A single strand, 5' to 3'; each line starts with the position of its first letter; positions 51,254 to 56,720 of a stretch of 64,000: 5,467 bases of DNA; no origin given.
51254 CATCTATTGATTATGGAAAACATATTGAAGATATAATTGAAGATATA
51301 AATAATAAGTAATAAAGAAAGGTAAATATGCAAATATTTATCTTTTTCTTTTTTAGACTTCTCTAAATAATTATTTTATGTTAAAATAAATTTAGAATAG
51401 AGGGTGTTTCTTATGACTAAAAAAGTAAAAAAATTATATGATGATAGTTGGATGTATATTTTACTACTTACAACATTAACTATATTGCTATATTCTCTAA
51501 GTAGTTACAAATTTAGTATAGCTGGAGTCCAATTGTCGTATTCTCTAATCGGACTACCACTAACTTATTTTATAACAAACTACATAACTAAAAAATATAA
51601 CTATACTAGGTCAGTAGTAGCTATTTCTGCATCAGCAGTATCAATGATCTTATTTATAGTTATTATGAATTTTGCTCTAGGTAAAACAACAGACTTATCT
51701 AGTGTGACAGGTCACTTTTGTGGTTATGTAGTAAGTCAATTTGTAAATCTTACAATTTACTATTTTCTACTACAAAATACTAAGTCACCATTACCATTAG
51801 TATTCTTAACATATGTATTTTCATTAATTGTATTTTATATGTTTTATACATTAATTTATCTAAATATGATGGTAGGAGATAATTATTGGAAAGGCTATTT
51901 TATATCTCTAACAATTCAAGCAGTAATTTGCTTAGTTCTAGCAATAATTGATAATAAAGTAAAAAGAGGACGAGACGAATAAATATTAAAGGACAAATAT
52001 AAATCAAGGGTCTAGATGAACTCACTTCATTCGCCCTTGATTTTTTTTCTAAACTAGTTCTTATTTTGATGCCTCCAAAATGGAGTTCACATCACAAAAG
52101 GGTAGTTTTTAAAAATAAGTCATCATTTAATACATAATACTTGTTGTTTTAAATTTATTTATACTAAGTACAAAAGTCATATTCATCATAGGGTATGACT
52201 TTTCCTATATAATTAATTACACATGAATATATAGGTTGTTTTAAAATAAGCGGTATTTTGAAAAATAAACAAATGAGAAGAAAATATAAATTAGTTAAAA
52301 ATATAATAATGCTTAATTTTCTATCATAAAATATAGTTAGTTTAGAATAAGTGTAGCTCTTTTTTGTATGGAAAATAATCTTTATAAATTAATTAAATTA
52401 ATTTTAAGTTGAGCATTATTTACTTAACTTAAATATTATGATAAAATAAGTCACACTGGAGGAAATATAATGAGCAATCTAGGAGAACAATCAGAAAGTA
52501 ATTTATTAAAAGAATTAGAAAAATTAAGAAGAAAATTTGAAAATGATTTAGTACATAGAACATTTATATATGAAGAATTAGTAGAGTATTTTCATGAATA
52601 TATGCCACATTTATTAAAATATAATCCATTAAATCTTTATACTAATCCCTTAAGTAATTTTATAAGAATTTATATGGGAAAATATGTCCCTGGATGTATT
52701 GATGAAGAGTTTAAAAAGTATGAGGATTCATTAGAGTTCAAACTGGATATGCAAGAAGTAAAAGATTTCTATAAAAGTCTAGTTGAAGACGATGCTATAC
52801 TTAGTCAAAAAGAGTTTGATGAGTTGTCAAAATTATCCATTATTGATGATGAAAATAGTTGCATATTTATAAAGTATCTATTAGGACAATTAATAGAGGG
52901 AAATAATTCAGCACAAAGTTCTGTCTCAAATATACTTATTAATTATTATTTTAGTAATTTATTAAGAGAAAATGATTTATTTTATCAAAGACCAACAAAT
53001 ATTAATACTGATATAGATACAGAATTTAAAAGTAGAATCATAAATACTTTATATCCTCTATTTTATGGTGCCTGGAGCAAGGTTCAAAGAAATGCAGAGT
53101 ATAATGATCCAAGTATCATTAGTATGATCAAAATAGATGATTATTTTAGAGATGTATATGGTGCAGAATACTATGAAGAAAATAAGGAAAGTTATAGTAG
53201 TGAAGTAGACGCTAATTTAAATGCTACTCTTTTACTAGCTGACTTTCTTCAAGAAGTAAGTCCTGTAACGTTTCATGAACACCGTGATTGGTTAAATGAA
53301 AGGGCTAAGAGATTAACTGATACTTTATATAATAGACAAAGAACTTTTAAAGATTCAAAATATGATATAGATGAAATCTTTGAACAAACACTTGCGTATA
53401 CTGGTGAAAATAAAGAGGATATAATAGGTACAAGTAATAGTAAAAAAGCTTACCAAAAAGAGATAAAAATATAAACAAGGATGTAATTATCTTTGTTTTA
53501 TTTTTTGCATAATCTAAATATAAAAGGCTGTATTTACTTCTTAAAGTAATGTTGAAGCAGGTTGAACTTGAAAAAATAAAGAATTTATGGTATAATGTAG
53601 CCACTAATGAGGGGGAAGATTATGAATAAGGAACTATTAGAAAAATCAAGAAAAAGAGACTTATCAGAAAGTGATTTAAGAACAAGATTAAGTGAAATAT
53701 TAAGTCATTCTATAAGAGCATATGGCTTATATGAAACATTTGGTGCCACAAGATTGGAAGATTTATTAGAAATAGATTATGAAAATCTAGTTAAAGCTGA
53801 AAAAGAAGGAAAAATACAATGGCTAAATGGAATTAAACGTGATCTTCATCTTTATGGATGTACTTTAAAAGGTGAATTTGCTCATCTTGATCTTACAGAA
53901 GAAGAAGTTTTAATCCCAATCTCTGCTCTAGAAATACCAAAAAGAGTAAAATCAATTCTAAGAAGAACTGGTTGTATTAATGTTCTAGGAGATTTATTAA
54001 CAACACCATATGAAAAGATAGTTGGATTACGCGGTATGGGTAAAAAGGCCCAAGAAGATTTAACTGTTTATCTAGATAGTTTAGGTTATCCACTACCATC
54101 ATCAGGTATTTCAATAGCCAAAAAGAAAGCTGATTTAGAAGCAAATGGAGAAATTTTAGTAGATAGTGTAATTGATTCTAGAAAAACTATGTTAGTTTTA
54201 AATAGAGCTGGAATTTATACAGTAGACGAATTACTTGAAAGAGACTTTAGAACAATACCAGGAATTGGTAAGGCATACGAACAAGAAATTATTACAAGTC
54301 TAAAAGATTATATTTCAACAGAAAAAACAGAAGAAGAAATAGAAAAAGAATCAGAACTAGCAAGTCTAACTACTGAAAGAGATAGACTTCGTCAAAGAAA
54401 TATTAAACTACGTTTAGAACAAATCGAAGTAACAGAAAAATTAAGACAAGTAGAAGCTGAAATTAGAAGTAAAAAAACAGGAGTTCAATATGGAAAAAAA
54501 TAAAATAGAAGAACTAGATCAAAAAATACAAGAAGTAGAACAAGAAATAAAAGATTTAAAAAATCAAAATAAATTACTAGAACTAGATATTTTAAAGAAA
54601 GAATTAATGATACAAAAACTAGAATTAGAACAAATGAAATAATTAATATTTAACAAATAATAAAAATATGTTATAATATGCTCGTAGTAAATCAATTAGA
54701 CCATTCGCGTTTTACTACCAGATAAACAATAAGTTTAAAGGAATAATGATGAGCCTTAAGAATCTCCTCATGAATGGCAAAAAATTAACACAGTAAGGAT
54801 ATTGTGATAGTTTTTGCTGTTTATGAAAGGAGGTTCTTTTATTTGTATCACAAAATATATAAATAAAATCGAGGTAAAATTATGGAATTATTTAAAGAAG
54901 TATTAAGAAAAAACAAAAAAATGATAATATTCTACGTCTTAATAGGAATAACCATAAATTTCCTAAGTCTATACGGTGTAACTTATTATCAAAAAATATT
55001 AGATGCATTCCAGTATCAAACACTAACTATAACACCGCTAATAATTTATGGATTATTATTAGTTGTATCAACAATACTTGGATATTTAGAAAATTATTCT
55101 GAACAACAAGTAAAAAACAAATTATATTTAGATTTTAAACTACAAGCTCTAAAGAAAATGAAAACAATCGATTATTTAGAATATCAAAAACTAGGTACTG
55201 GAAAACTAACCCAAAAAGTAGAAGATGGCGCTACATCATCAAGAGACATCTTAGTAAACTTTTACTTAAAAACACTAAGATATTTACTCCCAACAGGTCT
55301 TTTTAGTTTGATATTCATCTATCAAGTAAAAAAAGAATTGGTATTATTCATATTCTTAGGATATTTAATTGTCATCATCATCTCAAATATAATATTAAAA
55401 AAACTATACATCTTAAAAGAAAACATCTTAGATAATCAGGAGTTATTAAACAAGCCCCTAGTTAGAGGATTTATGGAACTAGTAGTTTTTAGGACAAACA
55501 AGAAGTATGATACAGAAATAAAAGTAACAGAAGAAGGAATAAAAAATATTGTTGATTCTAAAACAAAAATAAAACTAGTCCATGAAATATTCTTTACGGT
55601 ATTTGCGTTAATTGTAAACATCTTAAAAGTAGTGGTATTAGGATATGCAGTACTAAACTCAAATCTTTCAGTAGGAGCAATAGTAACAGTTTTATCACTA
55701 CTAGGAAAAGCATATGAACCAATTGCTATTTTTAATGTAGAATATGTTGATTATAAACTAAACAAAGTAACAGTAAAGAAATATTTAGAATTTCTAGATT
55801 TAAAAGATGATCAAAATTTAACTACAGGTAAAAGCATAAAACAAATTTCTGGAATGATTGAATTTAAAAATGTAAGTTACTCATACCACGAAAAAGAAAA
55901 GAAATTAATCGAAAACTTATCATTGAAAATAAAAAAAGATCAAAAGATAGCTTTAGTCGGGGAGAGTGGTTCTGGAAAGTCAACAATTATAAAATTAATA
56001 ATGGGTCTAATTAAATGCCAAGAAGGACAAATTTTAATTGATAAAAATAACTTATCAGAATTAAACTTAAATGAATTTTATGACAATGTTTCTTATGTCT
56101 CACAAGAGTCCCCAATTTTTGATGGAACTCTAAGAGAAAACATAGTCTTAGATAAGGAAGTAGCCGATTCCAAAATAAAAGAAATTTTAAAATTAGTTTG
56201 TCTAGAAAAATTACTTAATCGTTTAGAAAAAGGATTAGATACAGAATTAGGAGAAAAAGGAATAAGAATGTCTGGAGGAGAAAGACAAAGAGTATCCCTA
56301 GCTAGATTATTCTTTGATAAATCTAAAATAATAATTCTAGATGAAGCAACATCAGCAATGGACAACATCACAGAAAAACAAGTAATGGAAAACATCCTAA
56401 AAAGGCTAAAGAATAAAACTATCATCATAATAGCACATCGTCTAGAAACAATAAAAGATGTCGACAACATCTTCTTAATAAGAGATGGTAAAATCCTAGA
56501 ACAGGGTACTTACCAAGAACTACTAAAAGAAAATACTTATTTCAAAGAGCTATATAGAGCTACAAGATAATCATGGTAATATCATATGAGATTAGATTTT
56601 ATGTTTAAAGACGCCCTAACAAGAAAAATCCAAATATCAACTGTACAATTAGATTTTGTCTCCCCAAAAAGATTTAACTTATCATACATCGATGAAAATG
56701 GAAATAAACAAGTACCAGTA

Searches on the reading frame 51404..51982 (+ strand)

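Call 16: search_protein_families(library=pfam, proteins=[window:51404-51982:+], max_evalue=0.001)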
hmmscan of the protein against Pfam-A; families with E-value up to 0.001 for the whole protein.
window:51404-51982:+ (192 aa): 1 family
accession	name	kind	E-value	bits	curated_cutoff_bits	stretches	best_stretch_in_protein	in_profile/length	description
PF09843.14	DUF2070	-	0.00012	21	30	1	14-188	12-181/561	Predicted membrane protein (DUF2070)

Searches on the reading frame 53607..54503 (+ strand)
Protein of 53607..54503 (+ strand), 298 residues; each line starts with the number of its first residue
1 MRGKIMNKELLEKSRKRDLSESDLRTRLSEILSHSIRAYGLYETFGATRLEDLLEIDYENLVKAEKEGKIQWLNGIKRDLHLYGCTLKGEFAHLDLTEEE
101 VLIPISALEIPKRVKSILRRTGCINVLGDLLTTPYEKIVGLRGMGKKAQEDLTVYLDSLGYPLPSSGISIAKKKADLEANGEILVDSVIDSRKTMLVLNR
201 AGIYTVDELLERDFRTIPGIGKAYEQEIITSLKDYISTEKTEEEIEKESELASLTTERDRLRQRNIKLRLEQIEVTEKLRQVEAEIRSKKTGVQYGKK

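Call 4: search_protein_families(library=pfam, proteins=[window:53607-54503:+], max_evalue=0.1)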
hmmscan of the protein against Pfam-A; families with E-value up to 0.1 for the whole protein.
window:53607-54503:+ (298 aa): 5 families
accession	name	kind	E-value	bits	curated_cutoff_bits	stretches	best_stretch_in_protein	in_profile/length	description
PF03118.21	RNA_pol_A_CTD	-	8.2e-08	32.3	23.8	1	98-154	8-63/67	Bacterial RNA polymerase, alpha chain C terminal domain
PF14520.12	HHH_5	-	8.5e-06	26.6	27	1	193-234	13-57/57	Helix-hairpin-helix domain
PF08172.17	CASP_C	-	0.022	14.5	28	1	238-290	75-125/252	CASP C terminal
PF11798.14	IMS_HHH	-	0.025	15.2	24.4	0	210-227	8-26/32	IMS family HHH motif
PF11647.13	MLD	-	0.046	14.3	35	0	204-253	3-51/81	Membrane Localization Domain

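Call 17: search_protein_families(library=padloc, proteins=[window:53607-54503:+], max_evalue=0.001)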
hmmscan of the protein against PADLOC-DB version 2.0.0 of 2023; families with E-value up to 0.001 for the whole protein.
window:53607-54503:+ (298 aa): 1 family
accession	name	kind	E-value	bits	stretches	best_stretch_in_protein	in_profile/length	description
PDLC02512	PglW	-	4.1e-06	23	0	104-165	806-866/1403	PglW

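Call 27: search_protein_families(library=ncbifam, proteins=[window:53607-54503:+], max_evalue=0.01)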
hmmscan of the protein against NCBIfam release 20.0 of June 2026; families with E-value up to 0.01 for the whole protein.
window:53607-54503:+ (298 aa): 8 families
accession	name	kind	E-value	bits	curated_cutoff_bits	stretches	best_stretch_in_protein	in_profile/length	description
NF003519.0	PRK05182.2-5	equivalog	2.2e-09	36.7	277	1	98-163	250-314/320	DNA-directed RNA polymerase subunit alpha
TIGR02027.1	rpoA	equivalog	1.2e-07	31.2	227.8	1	98-164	231-296/298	DNA-directed RNA polymerase subunit alpha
NF003516.0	PRK05182.2-2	equivalog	3e-06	26.6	353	0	98-166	242-310/315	DNA-directed RNA polymerase subunit alpha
NF003514.0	PRK05182.1-4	equivalog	9e-06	24.5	434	1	97-176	243-321/338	DNA-directed RNA polymerase subunit alpha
NF003517.0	PRK05182.2-3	equivalog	2.1e-05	23.6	356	1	99-167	255-322/344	DNA-directed RNA polymerase subunit alpha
NF033442.0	BREX_PglW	equivalog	2.7e-05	22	990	0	103-169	798-863/1391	BREX system serine/threonine kinase PglW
NF003515.0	PRK05182.2-1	equivalog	0.00016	21.1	406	0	101-163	249-310/314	DNA-directed RNA polymerase subunit alpha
NF003518.0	PRK05182.2-4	equivalog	0.00086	18.6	523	0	105-163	251-308/312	DNA-directed RNA polymerase subunit alpha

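Call 28: search_protein_families(library=phrogs, proteins=[window:53607-54503:+], max_evalue=0.01)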
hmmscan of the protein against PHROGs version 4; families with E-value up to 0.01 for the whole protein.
window:53607-54503:+ (298 aa): 0 families

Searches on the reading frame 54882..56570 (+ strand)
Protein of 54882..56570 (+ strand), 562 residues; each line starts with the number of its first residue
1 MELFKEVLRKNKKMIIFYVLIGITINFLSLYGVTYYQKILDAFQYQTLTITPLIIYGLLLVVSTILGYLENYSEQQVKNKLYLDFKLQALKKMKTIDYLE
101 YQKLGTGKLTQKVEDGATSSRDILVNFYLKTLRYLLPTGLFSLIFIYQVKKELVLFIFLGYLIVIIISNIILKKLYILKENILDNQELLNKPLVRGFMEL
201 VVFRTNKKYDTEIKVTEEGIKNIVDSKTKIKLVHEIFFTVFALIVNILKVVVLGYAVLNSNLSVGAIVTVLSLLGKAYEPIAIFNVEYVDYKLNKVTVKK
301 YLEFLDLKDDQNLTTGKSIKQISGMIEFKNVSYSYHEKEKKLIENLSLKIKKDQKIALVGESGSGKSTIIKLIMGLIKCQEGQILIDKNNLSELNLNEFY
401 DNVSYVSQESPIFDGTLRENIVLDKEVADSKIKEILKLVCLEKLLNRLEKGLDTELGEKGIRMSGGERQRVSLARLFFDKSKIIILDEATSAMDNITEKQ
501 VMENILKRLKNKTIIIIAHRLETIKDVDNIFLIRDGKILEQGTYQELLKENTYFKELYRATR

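Call 27: search_protein_families(library=ncbifam, proteins=[window:54882-56570:+], max_evalue=0.01)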
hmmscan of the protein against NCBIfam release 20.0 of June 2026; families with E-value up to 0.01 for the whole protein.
window:54882-56570:+ (562 aa): 188 families (the best 25 are shown)
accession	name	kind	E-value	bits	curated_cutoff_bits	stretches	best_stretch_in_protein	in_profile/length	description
TIGR02203.1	MsbA_lipidA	equivalog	1.3e-83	281.4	602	1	45-559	51-567/572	lipid A export permease/ATP-binding protein MsbA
TIGR03375.1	type_I_sec_LssB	subfamily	7.7e-83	279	693.1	1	4-551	140-692/696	type I secretion system permease/ATPase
TIGR03796.1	NHLM_micro_ABC1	equivalog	1.1e-76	258.5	853.3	1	5-557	146-708/710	NHLP family bacteriocin export ABC transporter peptidase/permease/ATPase subunit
TIGR01846.1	type_I_sec_HlyB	subfamily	2.9e-75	253.9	725.55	1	4-559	130-690/694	type I secretion system permease/ATPase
NF008381.0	PRK11176.1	equivalog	8.6e-73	245.6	867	1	45-559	61-577/582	lipid A ABC transporter ATP-binding protein/permease MsbA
TIGR01193.1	bacteriocin_ABC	subfamily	3e-71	240.9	523.85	1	5-559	148-707/708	peptide cleavage/export ABC transporter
TIGR02857.1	CydD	equivalog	4.2e-71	240.5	435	1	43-531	38-527/529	thiol reductant ABC exporter subunit CydD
NF010178.0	PRK13657.1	equivalog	2.8e-69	234.1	733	1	8-561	14-570/588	glucan ABC transporter ATP-binding protein/ permease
NF008364.0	PRK11160.1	equivalog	2.9e-69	234.2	630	1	151-559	160-573/575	heme ABC transporter ATP-binding protein/permease CydC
NF045513.1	HepA_fam_ABC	equivalog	2.2e-68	231.2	725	1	49-555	96-603/610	heterocyst formation ABC transporter subunit HepA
TIGR00958.1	3a01208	subfamily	2.3e-68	231.2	874.6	1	16-557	168-710/711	antigen peptide transporter 2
TIGR03797.1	NHLM_micro_ABC2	equivalog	2.6e-64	217.9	709.4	1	100-558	226-682/686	NHLP bacteriocin export ABC transporter permease/ATPase subunit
TIGR02204.1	MsbA_rel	hypoth_equivalog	1.4e-61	208.9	780.4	1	207-559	217-573/576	ABC transporter, permease/ATP-binding protein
NF050066.1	LPSTprtrPglK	equivalog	1.7e-61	208.3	1000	1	20-534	41-556/558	BC-type lipopolysaccharide transporter PglK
NF000474.1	tet_ABC_46_A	exception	9e-60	202.7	1250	1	6-559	7-566/574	tetracycline efflux ABC transporter Tet(46) subunit A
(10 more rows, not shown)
